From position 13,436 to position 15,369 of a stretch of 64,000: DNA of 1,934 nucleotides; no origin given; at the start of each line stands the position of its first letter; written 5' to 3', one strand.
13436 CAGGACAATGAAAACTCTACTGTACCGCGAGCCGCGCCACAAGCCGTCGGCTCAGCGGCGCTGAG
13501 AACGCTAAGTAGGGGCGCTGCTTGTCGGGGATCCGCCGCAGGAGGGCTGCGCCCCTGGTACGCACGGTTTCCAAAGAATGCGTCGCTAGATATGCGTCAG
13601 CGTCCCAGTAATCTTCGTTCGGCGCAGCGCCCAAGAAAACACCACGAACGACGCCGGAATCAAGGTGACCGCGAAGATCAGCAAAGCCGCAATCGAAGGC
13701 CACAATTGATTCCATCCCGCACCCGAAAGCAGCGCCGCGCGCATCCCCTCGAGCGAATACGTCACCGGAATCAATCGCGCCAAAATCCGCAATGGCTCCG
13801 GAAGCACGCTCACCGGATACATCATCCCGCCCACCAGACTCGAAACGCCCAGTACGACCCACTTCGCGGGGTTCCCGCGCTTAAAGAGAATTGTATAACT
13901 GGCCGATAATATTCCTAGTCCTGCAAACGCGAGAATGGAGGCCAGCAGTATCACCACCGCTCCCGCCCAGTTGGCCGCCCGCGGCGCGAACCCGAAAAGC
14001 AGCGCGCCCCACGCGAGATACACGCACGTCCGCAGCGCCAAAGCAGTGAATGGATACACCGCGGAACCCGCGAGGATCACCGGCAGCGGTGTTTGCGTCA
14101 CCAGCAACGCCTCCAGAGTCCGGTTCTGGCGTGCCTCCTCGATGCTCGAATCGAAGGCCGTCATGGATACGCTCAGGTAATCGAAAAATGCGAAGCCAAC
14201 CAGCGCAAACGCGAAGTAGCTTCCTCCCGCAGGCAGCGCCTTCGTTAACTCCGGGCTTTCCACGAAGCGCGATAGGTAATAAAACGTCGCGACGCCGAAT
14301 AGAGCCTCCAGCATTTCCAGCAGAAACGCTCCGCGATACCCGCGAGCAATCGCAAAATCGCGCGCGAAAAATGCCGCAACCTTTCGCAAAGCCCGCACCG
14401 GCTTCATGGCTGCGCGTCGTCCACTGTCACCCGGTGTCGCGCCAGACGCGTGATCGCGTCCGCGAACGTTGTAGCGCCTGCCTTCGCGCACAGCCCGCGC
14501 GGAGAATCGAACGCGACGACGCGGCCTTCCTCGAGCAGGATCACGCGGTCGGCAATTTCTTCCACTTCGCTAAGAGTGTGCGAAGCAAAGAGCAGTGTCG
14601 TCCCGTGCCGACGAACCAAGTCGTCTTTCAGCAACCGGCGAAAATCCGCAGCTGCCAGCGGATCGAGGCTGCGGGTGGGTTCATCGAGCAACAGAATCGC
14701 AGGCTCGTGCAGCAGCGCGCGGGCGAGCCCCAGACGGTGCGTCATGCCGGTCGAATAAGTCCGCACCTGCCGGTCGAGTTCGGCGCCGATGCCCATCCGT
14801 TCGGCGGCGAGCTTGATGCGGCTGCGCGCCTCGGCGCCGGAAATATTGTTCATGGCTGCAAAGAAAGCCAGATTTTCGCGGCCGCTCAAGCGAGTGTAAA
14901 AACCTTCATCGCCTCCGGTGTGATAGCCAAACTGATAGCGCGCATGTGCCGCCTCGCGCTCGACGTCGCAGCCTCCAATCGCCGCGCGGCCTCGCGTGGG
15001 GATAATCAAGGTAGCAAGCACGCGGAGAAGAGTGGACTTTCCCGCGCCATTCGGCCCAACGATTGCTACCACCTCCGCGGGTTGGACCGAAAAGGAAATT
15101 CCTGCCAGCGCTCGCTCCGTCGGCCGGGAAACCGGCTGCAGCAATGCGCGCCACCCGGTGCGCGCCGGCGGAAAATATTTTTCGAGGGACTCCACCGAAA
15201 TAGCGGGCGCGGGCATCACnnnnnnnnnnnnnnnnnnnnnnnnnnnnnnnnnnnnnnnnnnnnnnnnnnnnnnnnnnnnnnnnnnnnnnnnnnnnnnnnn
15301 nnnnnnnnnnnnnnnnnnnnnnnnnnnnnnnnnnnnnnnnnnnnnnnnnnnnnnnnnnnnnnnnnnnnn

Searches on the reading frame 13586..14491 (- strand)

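Call 84: search_protein_families(library=pfam, proteins=[window:13586-14491:-], max_evalue=0.0001)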
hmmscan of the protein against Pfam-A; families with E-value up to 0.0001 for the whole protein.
window:13586-14491:- (301 aa): 2 families
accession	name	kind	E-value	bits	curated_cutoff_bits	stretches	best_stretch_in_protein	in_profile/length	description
PF01061.29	ABC2_membrane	-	1.6e-14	54.4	26.9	1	92-254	39-210/211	ABC-2 type transporter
PF12698.13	ABC2_membrane_3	-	3.8e-11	43.1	31.6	1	84-281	155-345/347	ABC-2 family transporter protein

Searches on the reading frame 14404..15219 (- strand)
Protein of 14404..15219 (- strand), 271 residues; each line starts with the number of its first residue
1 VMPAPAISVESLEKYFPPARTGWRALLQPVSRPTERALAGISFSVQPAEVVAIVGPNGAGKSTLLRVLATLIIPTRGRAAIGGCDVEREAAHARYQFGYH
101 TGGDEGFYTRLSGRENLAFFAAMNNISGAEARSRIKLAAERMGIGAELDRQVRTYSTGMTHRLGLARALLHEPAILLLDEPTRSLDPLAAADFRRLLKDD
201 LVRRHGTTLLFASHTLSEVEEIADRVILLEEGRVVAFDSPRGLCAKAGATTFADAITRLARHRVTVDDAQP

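Call 84: search_protein_families(library=pfam, proteins=[window:14404-15219:-], max_evalue=0.0001)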
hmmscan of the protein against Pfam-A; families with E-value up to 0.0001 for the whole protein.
window:14404-15219:- (271 aa): 4 families
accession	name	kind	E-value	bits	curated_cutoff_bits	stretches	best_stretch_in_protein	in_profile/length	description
PF00005.33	ABC_tran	-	3.8e-29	102.5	25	1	39-182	2-136/137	ABC transporter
PF13304.12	AAA_21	-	9.4e-14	52.6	27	2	51-137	2-78/304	AAA domain, putative AbiEii toxin, Type IV TA system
PF13555.12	AAA_29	-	5.2e-06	26.6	27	1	42-76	16-50/61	P-loop containing region of AAA domain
PF13191.12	AAA_16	-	7.5e-05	23.7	32.6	0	44-179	21-139/167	AAA ATPase domain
